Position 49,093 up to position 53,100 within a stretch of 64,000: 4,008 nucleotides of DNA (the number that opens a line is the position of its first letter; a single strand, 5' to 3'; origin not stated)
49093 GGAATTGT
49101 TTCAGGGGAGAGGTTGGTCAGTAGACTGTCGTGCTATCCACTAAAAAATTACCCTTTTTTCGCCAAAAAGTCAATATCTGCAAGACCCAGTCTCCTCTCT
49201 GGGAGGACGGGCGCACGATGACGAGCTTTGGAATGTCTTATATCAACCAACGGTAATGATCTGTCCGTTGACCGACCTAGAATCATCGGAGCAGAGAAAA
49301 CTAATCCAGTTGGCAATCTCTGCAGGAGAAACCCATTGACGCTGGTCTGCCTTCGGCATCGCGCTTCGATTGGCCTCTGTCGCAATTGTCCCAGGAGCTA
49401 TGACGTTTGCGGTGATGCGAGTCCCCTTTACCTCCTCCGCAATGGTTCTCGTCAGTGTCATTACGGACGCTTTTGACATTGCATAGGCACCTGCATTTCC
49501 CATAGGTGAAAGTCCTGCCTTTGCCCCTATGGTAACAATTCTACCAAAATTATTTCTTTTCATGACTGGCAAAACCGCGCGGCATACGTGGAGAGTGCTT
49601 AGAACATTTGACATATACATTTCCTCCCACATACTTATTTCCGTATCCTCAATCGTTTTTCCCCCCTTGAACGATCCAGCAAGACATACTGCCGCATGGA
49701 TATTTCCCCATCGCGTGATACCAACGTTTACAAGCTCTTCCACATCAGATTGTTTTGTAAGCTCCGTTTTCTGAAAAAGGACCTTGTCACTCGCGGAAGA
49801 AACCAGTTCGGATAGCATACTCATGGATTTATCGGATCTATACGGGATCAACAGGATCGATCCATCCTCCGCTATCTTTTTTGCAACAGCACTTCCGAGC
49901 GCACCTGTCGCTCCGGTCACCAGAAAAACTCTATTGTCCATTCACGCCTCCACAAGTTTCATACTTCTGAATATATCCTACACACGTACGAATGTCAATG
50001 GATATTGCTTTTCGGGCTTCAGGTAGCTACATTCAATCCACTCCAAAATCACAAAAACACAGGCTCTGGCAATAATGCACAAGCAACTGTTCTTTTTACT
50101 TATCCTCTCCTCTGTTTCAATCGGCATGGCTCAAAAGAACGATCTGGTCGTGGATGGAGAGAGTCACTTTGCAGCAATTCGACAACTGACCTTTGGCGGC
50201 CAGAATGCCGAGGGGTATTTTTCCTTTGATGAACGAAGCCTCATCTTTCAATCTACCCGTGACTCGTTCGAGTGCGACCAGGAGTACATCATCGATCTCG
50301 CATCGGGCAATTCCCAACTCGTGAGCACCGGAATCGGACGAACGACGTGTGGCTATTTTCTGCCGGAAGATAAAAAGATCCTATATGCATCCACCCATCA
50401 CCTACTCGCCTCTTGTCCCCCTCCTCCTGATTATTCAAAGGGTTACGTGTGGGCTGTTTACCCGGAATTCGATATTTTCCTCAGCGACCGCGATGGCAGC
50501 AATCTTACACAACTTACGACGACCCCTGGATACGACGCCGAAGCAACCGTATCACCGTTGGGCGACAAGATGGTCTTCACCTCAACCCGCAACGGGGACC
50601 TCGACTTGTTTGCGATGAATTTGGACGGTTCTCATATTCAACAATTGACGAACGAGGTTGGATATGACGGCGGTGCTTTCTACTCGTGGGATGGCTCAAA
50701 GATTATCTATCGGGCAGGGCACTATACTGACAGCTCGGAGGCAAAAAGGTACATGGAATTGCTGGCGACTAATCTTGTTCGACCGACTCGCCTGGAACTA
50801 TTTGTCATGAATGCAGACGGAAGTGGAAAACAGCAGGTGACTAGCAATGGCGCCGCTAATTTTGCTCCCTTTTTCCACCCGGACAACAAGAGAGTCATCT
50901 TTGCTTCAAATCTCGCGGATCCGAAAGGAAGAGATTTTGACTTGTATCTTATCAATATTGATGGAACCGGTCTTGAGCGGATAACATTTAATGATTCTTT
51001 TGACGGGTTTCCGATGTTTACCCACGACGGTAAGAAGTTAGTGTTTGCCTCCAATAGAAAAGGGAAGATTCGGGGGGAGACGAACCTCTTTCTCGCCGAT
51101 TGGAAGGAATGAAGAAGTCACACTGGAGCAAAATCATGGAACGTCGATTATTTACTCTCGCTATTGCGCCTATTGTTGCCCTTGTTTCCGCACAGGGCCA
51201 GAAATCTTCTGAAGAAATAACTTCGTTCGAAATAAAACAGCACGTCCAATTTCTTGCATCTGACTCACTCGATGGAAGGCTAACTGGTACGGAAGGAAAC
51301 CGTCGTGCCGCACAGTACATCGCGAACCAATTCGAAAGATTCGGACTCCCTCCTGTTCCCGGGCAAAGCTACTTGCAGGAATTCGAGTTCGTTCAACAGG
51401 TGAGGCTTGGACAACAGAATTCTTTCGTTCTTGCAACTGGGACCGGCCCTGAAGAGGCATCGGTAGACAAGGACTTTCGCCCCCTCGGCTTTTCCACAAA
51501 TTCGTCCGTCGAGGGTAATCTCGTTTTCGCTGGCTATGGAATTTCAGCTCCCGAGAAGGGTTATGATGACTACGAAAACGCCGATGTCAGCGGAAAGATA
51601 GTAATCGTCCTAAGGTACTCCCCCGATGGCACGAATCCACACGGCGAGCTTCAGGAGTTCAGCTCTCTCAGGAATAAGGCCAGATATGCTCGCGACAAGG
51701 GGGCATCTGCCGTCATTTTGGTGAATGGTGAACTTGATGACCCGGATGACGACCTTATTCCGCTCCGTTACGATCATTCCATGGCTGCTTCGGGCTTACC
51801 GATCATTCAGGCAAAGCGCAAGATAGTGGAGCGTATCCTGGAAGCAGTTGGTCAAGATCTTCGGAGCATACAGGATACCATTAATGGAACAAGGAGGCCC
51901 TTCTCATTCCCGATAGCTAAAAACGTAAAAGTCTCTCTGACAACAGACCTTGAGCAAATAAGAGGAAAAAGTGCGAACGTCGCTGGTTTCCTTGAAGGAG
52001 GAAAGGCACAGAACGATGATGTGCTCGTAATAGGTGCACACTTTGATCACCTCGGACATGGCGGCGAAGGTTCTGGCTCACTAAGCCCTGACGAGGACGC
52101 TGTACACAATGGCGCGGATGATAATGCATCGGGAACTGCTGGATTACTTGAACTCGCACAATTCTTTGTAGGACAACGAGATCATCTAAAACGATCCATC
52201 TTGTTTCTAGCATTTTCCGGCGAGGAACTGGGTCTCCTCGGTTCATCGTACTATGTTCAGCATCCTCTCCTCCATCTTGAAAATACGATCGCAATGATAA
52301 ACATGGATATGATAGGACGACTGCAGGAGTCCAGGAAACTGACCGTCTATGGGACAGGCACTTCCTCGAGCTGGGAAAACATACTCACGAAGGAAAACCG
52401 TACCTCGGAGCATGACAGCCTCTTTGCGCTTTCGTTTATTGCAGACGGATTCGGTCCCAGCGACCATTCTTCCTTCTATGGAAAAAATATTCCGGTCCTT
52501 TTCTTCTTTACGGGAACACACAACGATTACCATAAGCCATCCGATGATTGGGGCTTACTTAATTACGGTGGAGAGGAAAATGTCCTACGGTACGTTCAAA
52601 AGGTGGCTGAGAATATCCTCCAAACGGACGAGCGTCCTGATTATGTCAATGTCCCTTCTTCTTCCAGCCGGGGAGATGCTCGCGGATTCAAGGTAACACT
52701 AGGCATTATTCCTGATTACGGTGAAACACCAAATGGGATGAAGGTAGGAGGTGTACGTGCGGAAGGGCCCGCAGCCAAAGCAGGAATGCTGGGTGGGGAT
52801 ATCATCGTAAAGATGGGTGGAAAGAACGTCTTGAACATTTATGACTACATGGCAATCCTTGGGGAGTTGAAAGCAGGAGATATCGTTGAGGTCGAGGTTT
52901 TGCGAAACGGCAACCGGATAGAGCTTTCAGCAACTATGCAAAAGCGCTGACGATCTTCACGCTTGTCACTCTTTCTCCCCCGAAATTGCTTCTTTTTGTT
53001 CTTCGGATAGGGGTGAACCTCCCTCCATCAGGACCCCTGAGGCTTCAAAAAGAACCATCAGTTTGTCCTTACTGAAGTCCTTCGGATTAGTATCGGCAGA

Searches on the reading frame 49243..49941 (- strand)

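Call 40: search_protein_families(library=ncbifam, proteins=[window:49243-49941:-], max_evalue=0.00001)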
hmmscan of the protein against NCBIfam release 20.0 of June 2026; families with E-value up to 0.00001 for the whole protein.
window:49243-49941:- (232 aa): 216 families (the best 25 are shown)
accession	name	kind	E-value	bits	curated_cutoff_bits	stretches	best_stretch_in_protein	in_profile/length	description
NF004201.0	PRK05653.2-1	equivalog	1e-54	185.6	288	1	1-231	1-227/231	3-oxoacyl-ACP reductase FabG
NF004204.0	PRK05653.2-5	subfamily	1.4e-45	155.5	352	1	1-231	1-222/226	3-oxoacyl-ACP reductase FabG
NF009466.0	PRK12826.1-2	subfamily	4.4e-44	150.8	222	1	2-231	2-240/248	3-oxoacyl-ACP reductase FabG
NF005559.1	PRK07231.1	subfamily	3.2e-37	128.4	215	1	2-231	3-243/249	glucose 1-dehydrogenase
TIGR01963.1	PHB_DH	subfamily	1.5e-36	126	307.05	1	4-189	2-186/255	3-hydroxybutyrate dehydrogenase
NF047420.2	EF_P_mod_YmfI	equivalog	2.2e-35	122.5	238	1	6-231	2-231/236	elongation factor P 5-aminopentanone reductase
TIGR01830.1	3oxo_ACP_reduc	equivalog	4e-35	121.6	297.75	1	7-231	2-234/239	3-oxoacyl-[acyl-carrier-protein] reductase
NF009093.0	PRK12429.1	subfamily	1.5e-34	119.4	258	1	2-191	4-192/259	3-hydroxybutyrate dehydrogenase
NF004791.0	PRK06138.1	equivalog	2.1e-33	115.7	312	1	2-231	4-245/252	SDR family oxidoreductase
NF009464.0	PRK12824.1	subfamily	8.2e-33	114.1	269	1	3-231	2-238/245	3-oxoacyl-ACP reductase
NF012208.0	SDR_dihy_bifunc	exception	2.3e-32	112.4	325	1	7-231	2-227/233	bifunctional dihydropteridine reductase/dihydrofolate reductase TmpR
TIGR04504.1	SDR_subfam_2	subfamily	7.9e-32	111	250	1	4-231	2-254/260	mycofactocin-coupled SDR family oxidoreductase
NF005672.0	PRK07454.1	equivalog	1.6e-31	109.4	234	1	4-217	7-221/241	SDR family oxidoreductase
TIGR03971.1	SDR_subfam_1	subfamily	6.2e-31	107.7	300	1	1-191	1-203/271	mycofactocin-coupled SDR family oxidoreductase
NF005909.0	PRK07890.1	subfamily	7.6e-31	107.3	258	1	2-193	6-196/260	short chain dehydrogenase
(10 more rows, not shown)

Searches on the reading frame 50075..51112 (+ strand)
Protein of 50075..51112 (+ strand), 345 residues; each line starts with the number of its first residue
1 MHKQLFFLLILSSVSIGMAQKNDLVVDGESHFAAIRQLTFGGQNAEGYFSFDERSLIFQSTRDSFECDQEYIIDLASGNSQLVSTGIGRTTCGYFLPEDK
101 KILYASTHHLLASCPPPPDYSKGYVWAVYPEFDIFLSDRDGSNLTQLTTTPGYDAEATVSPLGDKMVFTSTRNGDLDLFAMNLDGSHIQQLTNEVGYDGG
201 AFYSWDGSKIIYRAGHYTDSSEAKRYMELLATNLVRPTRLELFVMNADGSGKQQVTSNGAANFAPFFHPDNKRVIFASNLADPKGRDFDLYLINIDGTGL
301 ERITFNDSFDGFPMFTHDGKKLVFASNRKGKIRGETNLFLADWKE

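Call 40: search_protein_families(library=ncbifam, proteins=[window:50075-51112:+], max_evalue=0.00001)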
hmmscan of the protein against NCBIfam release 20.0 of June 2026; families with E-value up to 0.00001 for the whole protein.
window:50075-51112:+ (345 aa): 4 families
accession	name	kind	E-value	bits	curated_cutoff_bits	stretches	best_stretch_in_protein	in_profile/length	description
TIGR02800.1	propeller_TolB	equivalog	8e-40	137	343.15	3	133-213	260-340/418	Tol-Pal system beta propeller repeat protein TolB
NF053518.1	DipepPtdsDpp5Prph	equivalog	3.5e-18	65.5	900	1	133-229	43-139/655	dipeptidyl-peptidase Dpp5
NF003124.0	PRK04043.1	equivalog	4.6e-14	52.1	428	1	132-278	257-386/419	Tol-Pal system protein TolB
NF002183.0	PRK01029.1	equivalog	1.3e-08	34.4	405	0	252-330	273-349/429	Tol-Pal system protein TolB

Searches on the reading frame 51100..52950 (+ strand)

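Call 40: search_protein_families(library=ncbifam, proteins=[window:51100-52950:+], max_evalue=0.00001)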
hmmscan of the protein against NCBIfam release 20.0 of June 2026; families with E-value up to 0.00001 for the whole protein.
window:51100-52950:+ (616 aa): 10 families
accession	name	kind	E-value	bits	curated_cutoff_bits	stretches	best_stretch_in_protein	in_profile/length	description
NF045908.1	AminopepLapALeg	equivalog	3.8e-13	49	600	1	301-477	199-363/396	aminopeptidase LapA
NF040960.1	MamE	equivalog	1.1e-10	40.8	800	1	546-610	468-532/659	magnetosome formation protease MamE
TIGR02037.1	degP_htrA_DO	subfamily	2.7e-10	39.8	416.2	1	543-614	257-328/434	Do family serine endopeptidase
TIGR02038.1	protease_degS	equivalog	6.6e-10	38.6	422.95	1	545-614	278-347/351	outer membrane-stress sensor serine endopeptidase DegS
NF008147.1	PRK10898.1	equivalog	1.1e-09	37.9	408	1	544-614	278-348/352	outer membrane-stress sensor serine endopeptidase DegS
NF050055.1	SerProtHtrAMycob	equivalog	9.3e-09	34.7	800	1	545-612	430-497/502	serine protease HtrA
NF007568.0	PRK10199.1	equivalog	1.3e-08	34.5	298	0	337-404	139-205/346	aminopeptidase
NF047968.1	SerProtHtrA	equivalog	5.5e-08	32.6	470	1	543-611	287-355/357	serine protease HtrA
NF041199.1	trx7_PDZ_seleno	equivalog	2.8e-07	29.8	300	1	543-613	201-272/390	Trx7/PDZ domain-containing (seleno)protein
NF041515.1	GspC_delta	equivalog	1.6e-06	28.1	150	1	536-611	232-308/311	type II secretion system protein GspC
